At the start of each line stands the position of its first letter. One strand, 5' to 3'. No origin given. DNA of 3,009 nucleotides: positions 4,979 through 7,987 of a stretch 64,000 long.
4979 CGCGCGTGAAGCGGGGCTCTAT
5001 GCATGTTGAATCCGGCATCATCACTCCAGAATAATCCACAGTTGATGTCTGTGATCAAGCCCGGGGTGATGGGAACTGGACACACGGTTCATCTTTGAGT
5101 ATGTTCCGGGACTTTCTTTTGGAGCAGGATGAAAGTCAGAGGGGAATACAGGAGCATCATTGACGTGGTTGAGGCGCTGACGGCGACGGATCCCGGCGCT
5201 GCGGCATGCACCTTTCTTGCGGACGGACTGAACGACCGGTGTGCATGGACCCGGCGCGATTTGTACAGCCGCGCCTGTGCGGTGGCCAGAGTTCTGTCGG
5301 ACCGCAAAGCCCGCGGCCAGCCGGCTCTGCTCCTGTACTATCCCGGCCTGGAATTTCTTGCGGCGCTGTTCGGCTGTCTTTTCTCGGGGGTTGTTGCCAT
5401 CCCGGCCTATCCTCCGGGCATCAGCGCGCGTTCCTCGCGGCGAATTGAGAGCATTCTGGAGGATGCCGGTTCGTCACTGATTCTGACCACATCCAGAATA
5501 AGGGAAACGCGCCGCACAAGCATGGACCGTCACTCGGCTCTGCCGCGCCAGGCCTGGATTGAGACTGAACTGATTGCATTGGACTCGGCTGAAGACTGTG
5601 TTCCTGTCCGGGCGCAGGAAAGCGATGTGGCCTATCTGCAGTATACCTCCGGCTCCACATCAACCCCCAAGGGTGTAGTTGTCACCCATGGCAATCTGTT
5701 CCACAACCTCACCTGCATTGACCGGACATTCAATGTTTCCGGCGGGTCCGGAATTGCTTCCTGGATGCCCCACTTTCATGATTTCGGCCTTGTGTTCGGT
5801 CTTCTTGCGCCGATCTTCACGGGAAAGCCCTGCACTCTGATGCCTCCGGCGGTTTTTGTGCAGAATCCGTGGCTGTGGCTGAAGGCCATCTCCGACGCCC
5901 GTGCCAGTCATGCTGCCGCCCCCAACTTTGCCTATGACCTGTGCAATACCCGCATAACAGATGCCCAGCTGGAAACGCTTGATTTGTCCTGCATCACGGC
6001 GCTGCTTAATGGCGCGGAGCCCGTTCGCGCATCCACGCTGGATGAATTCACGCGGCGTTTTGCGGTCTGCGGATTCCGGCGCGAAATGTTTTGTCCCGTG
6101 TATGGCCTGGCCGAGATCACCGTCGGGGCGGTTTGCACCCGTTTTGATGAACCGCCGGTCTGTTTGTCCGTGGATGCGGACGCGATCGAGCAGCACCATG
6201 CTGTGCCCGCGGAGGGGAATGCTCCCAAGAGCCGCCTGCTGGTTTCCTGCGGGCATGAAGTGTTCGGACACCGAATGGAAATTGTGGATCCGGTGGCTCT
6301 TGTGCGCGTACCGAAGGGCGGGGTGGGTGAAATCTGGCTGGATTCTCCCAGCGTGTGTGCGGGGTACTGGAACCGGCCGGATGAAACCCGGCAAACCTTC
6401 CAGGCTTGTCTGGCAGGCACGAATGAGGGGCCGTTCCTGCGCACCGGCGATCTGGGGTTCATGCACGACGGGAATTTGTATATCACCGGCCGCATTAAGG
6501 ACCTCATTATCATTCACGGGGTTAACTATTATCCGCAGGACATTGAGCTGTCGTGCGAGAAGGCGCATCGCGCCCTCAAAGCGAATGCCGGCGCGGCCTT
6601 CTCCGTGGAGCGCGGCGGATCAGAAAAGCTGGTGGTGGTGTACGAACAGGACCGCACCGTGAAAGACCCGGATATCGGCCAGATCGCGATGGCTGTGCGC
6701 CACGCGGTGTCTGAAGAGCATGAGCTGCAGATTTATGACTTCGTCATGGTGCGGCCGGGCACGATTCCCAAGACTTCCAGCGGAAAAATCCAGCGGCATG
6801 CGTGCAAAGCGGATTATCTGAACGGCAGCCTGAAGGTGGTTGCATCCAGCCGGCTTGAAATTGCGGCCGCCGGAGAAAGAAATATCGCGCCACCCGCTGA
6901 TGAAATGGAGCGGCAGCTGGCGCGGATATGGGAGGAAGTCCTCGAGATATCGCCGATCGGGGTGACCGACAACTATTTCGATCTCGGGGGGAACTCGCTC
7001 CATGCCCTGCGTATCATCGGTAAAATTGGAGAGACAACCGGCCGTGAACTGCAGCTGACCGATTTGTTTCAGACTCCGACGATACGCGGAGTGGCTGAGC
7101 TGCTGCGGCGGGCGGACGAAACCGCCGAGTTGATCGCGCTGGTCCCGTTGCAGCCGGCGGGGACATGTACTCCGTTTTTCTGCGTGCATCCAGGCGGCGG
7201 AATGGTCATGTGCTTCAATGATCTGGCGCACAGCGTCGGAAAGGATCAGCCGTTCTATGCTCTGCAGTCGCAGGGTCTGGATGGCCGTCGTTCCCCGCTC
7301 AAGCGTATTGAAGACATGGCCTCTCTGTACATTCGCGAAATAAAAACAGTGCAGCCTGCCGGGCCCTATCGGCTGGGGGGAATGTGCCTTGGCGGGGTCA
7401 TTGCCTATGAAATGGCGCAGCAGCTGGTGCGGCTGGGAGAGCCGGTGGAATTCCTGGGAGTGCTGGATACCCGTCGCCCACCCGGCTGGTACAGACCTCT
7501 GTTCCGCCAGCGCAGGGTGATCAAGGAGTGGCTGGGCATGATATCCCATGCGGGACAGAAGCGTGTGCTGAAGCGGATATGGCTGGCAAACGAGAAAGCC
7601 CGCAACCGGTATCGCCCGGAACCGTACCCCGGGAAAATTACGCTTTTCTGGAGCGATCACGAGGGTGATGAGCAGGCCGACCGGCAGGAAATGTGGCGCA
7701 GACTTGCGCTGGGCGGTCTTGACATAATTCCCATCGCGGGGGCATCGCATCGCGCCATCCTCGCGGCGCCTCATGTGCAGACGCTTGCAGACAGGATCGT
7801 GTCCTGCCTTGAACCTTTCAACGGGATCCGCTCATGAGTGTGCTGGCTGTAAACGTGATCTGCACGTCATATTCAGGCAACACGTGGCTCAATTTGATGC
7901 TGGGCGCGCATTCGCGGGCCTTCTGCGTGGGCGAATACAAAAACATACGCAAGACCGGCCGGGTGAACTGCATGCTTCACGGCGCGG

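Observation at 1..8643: dlt-like acyl-transfer cluster: FAAL-ACP-TE + PPTase + two MBOATs + SGNH/DltD-like + GT4 + sulfotransferase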

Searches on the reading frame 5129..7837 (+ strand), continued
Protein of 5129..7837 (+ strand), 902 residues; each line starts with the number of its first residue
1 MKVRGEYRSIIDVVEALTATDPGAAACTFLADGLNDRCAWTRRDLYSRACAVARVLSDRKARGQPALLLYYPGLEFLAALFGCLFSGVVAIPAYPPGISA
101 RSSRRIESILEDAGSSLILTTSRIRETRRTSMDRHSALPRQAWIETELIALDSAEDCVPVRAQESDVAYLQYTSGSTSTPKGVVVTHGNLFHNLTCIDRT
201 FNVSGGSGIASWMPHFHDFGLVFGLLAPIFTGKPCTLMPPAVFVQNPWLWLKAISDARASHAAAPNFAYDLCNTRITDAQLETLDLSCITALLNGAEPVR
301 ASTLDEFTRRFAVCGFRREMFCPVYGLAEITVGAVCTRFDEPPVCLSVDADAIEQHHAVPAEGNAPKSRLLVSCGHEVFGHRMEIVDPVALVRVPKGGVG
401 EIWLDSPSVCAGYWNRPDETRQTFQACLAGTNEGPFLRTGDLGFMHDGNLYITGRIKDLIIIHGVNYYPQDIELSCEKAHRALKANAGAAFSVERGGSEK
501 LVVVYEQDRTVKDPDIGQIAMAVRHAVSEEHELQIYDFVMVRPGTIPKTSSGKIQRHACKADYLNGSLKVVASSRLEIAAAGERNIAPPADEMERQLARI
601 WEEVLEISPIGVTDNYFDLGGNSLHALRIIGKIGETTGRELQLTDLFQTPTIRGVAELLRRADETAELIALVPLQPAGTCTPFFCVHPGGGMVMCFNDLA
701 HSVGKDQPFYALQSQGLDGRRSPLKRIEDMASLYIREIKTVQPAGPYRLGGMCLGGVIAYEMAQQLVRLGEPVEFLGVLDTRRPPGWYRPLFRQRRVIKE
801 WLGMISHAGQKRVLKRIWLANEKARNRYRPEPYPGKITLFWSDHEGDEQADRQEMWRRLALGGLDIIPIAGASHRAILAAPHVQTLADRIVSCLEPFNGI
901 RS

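Call 36: find_encoding_contigs(protein=P0033, flank=10000, max_places=1)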
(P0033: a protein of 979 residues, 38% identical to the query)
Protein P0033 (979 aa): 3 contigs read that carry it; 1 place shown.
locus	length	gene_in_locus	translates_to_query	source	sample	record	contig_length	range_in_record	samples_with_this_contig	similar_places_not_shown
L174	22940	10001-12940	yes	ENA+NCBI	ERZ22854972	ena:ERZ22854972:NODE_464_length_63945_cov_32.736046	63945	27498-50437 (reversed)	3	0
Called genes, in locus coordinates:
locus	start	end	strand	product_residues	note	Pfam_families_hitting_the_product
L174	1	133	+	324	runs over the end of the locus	PF00535:Glycos_transf_2, PF13641:Glyco_tranf_2_3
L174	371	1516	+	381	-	PF02771:Acyl-CoA_dh_N, PF02770:Acyl-CoA_dh_M, PF00441:Acyl-CoA_dh_1, PF08028:Acyl-CoA_dh_2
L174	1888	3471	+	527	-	PF00501:AMP-binding, PF13193:AMP-binding_C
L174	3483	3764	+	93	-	-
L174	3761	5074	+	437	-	PF01266:DAO, PF01494:FAD_binding_3, PF04820:Trp_halogenase, PF05834:Lycopene_cycl (weak), PF07992:Pyr_redox_2, PF12831:FAD_oxidored, PF13450:NAD_binding_8, PF04820:Trp_halogenase, +3 more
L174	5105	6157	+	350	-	-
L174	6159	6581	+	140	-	-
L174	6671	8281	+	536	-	PF13176:TPR_7 (faint), PF13432:TPR_16 (weak), PF14559:TPR_19 (weak), PF13428:TPR_14 (weak), PF13414:TPR_11, PF14559:TPR_19 (weak), PF00515:TPR_1 (weak), PF13414:TPR_11 (weak), +5 more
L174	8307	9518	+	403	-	PF00515:TPR_1 (faint), PF07719:TPR_2 (faint), PF13181:TPR_8 (faint), PF13414:TPR_11 (weak), PF00685:Sulfotransfer_1, PF13469:Sulfotransfer_3 (weak)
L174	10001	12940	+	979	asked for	PF00501:AMP-binding, PF23024:AMP-dom_DIP2-like, PF00550:PP-binding, PF00975:Thioesterase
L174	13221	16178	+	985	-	PF07719:TPR_2 (faint), PF13181:TPR_8 (faint), PF13431:TPR_17 (faint), PF13424:TPR_12 (faint), PF01040:UbiA, PF13414:TPR_11 (weak), PF13432:TPR_16, PF14559:TPR_19 (weak), +3 more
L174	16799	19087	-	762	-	PF20706:GT4-conflict (faint), PF00534:Glycos_transf_1, PF13692:Glyco_trans_1_4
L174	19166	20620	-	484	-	PF07719:TPR_2 (faint), PF13181:TPR_8 (faint), PF13414:TPR_11 (faint), PF14559:TPR_19 (faint), PF00515:TPR_1 (weak), PF13174:TPR_6 (faint), PF00685:Sulfotransfer_1, PF13469:Sulfotransfer_3, +2 more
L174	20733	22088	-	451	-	PF00005:ABC_tran, PF14524:Wzt_C (weak)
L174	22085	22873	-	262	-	PF01061:ABC2_membrane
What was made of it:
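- L174 (Nostoc): two TPR-sulfotransferases, a GT1-family GT and Wzm/Wzt (call 36).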

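Call 37: find_encoding_contigs(protein=P0041, flank=10000, max_places=1)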
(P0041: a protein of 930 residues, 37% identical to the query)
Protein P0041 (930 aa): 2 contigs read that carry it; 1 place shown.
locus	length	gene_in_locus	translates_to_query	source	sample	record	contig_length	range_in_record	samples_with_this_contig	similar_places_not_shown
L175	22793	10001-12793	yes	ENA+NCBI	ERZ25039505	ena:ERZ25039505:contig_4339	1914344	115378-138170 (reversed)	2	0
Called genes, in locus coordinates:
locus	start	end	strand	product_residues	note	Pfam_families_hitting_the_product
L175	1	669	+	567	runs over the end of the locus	PF13450:NAD_binding_8, PF01593:Amino_oxidase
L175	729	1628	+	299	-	PF00535:Glycos_transf_2, PF13641:Glyco_tranf_2_3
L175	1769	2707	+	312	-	PF00535:Glycos_transf_2, PF10111:Glyco_tranf_2_2, PF13641:Glyco_tranf_2_3, PF13632:Glyco_trans_2_3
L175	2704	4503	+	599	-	PF00664:ABC_membrane, PF00005:ABC_tran, PF02463:SMC_N (weak)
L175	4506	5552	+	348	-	PF13506:Glyco_transf_21 (weak), PF00535:Glycos_transf_2, PF10111:Glyco_tranf_2_2, PF13641:Glyco_tranf_2_3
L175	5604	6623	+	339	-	PF00535:Glycos_transf_2, PF10111:Glyco_tranf_2_2, PF13641:Glyco_tranf_2_3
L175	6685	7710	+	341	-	PF00535:Glycos_transf_2, PF10111:Glyco_tranf_2_2, PF13641:Glyco_tranf_2_3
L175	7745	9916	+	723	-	PF01522:Polysacc_deac_1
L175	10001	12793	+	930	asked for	PF00501:AMP-binding, PF23024:AMP-dom_DIP2-like, PF00550:PP-binding, PF00975:Thioesterase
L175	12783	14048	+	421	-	-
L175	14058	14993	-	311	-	PF00756:Esterase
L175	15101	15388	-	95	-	-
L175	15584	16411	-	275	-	-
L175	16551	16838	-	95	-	-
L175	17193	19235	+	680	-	PF00072:Response_reg, PF00486:Trans_reg_C, PF01627:Hpt (weak), PF00072:Response_reg, PF00990:GGDEF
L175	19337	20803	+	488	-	PF13416:SBP_bac_8, PF13531:SBP_bac_11 (faint)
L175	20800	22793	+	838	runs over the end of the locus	PF02743:dCache_1, PF00512:HisKA, PF02518:HATPase_c, PF00072:Response_reg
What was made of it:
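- Closest known: Nod-factor biosynthesis. Same: The L175 context has GT2 genes, a NodB-type deacetylase, an ABC exporter and FAAL-ACP-TE (call 37).
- L175: five GT2 genes, an ABC exporter and a NodB-type deacetylase (call 37).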

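Call 52: search_protein_families(library=ncbifam, proteins=[L009:1190-4501:-, L008:2130-2936:-, L008:2933-3937:-, L002:13752-14588:-, L002:12847-13776:-, L002:8057-9187:+, L002:14596-15720:-], max_evalue=0.00001)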
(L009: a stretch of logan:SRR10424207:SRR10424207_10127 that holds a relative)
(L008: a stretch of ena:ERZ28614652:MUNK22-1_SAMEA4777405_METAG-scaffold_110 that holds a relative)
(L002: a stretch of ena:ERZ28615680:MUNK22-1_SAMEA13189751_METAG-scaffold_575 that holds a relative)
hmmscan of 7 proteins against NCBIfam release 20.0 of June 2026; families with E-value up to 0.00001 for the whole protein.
L009:1190-4501:- (1103 aa): 38 families (the best 25 are shown)
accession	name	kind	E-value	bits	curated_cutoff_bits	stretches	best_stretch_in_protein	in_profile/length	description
NF006829.0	PRK09352.1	subfamily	1.1e-75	254.6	249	1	789-1101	9-320/322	beta-ketoacyl-ACP synthase 3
TIGR00747.1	fabH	subfamily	1.9e-66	224.4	292.1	1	788-1100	6-320/322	beta-ketoacyl-ACP synthase III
NF008854.0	PRK11892.1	equivalog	2.7e-61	207.7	454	2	283-651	93-460/464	pyruvate dehydrogenase complex E1 component subunit beta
TIGR03181.1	PDH_E1_alph_x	equivalog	1.5e-52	178.6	411.35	1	3-305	23-315/341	pyruvate dehydrogenase (acetyl-transferring) E1 component subunit alpha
NF006667.0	PRK09212.1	subfamily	3.5e-48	164.2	321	1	331-653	3-323/327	pyruvate dehydrogenase complex E1 component subunit beta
NF004623.0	PRK05963.1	equivalog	2.2e-39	135.6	437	1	798-1098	19-324/328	beta-ketoacyl-ACP synthase III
TIGR03182.1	PDH_E1_alph_y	equivalog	5.8e-38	130.6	393.85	1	6-303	4-304/315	pyruvate dehydrogenase (acetyl-transferring) E1 component subunit alpha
NF005541.0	PRK07204.1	equivalog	8.2e-32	110.9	402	1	816-1079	35-304/329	beta-ketoacyl-ACP synthase III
NF005703.0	PRK07515.1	equivalog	3e-25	88.9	304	1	836-1098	98-368/373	beta-ketoacyl-ACP synthase III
NF004559.0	PRK05899.2-5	equivalog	1.4e-23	83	488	1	113-623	129-593/627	transketolase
NF009519.0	PRK12880.1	equivalog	8.8e-23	81.2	436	2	820-954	46-176/353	beta-ketoacyl-ACP synthase III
NF006720.0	PRK09258.1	equivalog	9.6e-19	67.9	285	1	812-936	39-160/338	3-oxoacyl-ACP synthase III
NF008814.0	PRK11854.1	equivalog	6e-17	61.3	722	1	661-780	201-317/637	pyruvate dehydrogenase complex dihydrolipoyllysine-residue acetyltransferase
TIGR00204.1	dxs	equivalog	1.4e-16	60.2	465.95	1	372-629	345-589/616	1-deoxy-D-xylulose-5-phosphate synthase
NF005308.0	PRK06840.1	equivalog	2e-15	56.7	315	1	787-962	7-181/339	3-oxoacyl-ACP synthase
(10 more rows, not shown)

L008:2130-2936:- (268 aa): 4 families
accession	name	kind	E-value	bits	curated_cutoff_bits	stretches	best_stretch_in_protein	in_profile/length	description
TIGR00545.2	lipoyltrans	equivalog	5.9e-68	229.3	280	1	2-242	3-252/328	lipoate--protein ligase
NF053790.1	LplA_LipA_fuse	exception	1.9e-41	142.4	800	1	10-240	15-245/606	bifunctional lipoate--protein ligase/lipoyl synthase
NF053750.1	LplA_large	exception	8.8e-15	54.8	480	1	10-198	10-212/248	lipoate-protein ligase large subunit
NF053751.1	LplAB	exception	2.1e-13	50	550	1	2-201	102-314/348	lipoate-protein ligase LplAB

L008:2933-3937:- (334 aa): 0 families

L002:13752-14588:- (278 aa): 1 family
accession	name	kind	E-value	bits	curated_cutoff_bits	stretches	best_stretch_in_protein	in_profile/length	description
NF002475.0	PRK01723.1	equivalog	1.6e-06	27.3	142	1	107-211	100-192/241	3-deoxy-D-manno-octulosonic acid kinase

L002:12847-13776:- (309 aa): 1 family
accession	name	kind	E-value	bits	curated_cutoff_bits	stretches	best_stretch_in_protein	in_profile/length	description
NF052394.1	NodProtNoeE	equivalog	6.6e-11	41.5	500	1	51-305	14-286/387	nodulation protein NoeE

L002:8057-9187:+ (376 aa): 21 families
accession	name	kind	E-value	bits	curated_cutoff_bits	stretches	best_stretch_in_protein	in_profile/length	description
TIGR03449.1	mycothiol_MshA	equivalog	1.2e-29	103.5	462.5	1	135-369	158-398/406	D-inositol-3-phosphate glycosyltransferase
TIGR02149.1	glgA_Coryne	subfamily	8.7e-24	84.4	302.4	1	134-346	137-360/391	glycogen synthase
TIGR03999.1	thiol_BshA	equivalog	9.1e-22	77.5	273.7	1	136-324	139-326/375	N-acetyl-alpha-D-glucosaminyl L-malate synthase BshA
TIGR03088.1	stp2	hypoth_equivalog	3e-21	75.9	409.05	1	130-338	124-339/374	TIGR03088 family PEP-CTERM/XrtA system glycosyltransferase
TIGR04047.1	MSMEG_0565_glyc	hypoth_equivalog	7.6e-21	74.6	259.85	1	129-354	126-358/373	MSMEG_0565 family glycosyltransferase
TIGR04157.1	glyco_rSAM_CFB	subfamily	1.1e-19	70.8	400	1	135-315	163-345/406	TIGR04157 family glycosyltransferase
NF053787.1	GlcN_PG_synth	equivalog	9e-19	67.5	480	1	144-341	146-330/361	N-acetylglucosaminyl phosphatidylglycerol synthase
TIGR04063.1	stp3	hypoth_equivalog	4.9e-16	58.6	442.05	1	134-339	150-362/397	TIGR04063 family PEP-CTERM/XrtA system glycosyltransferase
NF047684.1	TeichurnBiosyTuaC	equivalog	1.6e-14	53.7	550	1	141-344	164-361/391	teichuronic acid biosynthesis protein TuaC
NF053513.1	Gtran_IagA_BgsA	equivalog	4.4e-12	45.6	460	1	156-299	119-264/333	LTA glycolipid anchor biosynthesis glycosyltransferase, IagA/BgsA family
NF041876.1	EPS_EpsE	equivalog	5.4e-12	45.6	400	1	159-337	180-364/389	exopolysaccharide biosynthesis GT4 family glycosyltransferase EpsE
NF007396.0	PRK09922.1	equivalog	4e-11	42.4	385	1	199-355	180-343/361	lipopolysaccharide 1,6-galactosyltransferase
NF050063.1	ProtGlycPglJ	equivalog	1.5e-10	40.8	500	1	145-318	148-314/363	N-acetylgalactosamine-N,N'-diacetylbacillosaminyl-diphospho-undecaprenol 4-alpha-N-acetylgalactosaminyltransferase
TIGR02472.1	sucr_P_syn_N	equivalog_domain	7.3e-10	38.2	576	1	134-338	178-407/439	sucrose-phosphate synthase, putative, glycosyltransferase domain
NF007640.0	PRK10307.1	subfamily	5.6e-09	35.4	276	1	120-240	150-271/411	WcaI family glycosyltransferase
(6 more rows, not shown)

L002:14596-15720:- (374 aa): 5 families
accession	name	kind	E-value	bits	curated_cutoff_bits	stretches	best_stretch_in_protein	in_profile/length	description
NF058653.1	LipP1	equivalog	5.5e-16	58.3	350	1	61-203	23-163/300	LipP1 family hormone-sensitive lipase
NF052354.1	EstLipQMycob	equivalog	1.2e-12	47.2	700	1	87-220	138-271/418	esterase LipQ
NF007547.0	PRK10162.1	equivalog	2.3e-12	46.5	389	1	103-203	78-176/321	acetyl esterase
NF033149.0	CHL_hydrolase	equivalog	4.9e-12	45.4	500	1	106-202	71-166/310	chloramphenicol hydrolase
NF058665.1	HaHSL_fam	equivalog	1.1e-08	34.8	320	1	86-206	38-149/260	hormone-sensitive lipase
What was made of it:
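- Closest known: Nod-factor biosynthesis. Same: The L002 ST hits NoeE weakly (call 52).
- Checked: A FabH-type KAS III domain lies about 5 kb beyond the left edge (call 52).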

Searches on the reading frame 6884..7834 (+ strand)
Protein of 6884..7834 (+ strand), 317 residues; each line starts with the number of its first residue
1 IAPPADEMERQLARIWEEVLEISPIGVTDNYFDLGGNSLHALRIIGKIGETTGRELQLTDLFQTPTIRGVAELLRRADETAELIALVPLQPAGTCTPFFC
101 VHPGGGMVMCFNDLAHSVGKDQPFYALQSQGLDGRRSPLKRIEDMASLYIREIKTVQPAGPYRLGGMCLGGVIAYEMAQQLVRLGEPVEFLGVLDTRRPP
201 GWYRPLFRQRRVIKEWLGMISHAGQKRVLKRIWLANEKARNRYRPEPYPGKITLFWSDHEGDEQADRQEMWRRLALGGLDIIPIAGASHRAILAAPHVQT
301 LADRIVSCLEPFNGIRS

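Call 28: find_related_loci(query=A1, collection=genome_contigs, flank=10000)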
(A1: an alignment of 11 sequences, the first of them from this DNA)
Query A1 (317 aa) in genome_contigs; peptide patterns used: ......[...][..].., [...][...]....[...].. (x = any residue, [..] = any of these).
600 stretches matched a pattern (row limit reached: there are more); 597 encode a relative of the query (tblastn E <= 1e-3); the best 80 are kept; 80 distinct loci.
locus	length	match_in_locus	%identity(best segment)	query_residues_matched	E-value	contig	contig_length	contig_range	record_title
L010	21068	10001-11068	40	4-314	3e-72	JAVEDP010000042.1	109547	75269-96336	MAG: Pyrinomonadaceae bacterium isolate BP_18 scaffold_1643675, whole genome shotgun sequence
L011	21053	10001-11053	37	1-310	7e-68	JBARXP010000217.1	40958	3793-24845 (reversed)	MAG: Elainellaceae cyanobacterium isolate MFD12135_ilm_asm_bin27 k127_84473, whole genome shotgun sequence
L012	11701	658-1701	38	6-310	5e-68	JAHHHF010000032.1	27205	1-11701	MAG: Goleter apudmare HA4340-LM2 scaffold_155_c1, whole genome shotgun sequence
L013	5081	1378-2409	40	4-310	4e-67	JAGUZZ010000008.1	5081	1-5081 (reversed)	MAG: bacterium isolate DeMMO6_31 c_000000100294, whole genome shotgun sequence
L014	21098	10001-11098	37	1-310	2e-66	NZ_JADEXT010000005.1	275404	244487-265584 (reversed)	Nostoc sp. LEGE 12447 NODE_16_length_2, whole genome shotgun sequence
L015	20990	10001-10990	40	1-310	1e-65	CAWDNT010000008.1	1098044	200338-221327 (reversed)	MAG: uncultured Acidobacteriaceae bacterium isolate MFD03399.bin.1.51 genome assembly, contig: contig_840, whole genome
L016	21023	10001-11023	37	4-310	2e-65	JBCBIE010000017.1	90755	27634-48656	MAG: Cyanobacteria bacterium J06621_8 NODE_91_length_90755_cov_43.777354, whole genome shotgun sequence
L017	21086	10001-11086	34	1-310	5e-65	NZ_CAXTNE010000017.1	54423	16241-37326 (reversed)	MAG: uncultured Nostoc sp. isolate public_SRR14722161_metawrap_bin.1 public_SRR14722161_metawrap_bin.1_17, whole genome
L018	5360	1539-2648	36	4-310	7e-65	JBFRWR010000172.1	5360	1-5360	MAG: Trichodesmium sp. isolate 02_in_wi_sediment_bin.5 02InWiSedB5_c_000000075479, whole genome shotgun sequence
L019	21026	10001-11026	37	4-312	1e-64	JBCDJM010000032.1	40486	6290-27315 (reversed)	MAG: Cyanobacteria bacterium P01_H01_bin.35 k141_2866229_length_40486_cov_26.6538, whole genome shotgun sequence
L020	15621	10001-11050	38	4-310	1e-64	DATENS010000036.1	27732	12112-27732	MAG TPA_asm: Pyrinomonadaceae bacterium isolate SMAG_U8975 k141_13830, whole genome shotgun sequence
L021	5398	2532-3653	36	4-310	3e-64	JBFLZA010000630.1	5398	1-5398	MAG: Cyanobacteriota bacterium isolate MAG099 MAG099_630, whole genome shotgun sequence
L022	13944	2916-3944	37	4-305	8e-64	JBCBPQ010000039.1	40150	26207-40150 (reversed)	MAG: Cyanobacteria bacterium J06633_8 k141_568470_length_40150_cov_49.0000, whole genome shotgun sequence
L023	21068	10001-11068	36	4-309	5e-64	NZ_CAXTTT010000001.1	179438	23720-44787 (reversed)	MAG: uncultured Nostoc sp. isolate public_SRR14721954_metawrap_bin.4 public_SRR14721954_metawrap_bin.4_1, whole genome s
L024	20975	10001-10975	41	4-310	2e-63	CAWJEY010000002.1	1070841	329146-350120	MAG: uncultured Acidobacteriaceae bacterium isolate MFD09222.bin.1.241 genome assembly, contig: contig_37496, whole geno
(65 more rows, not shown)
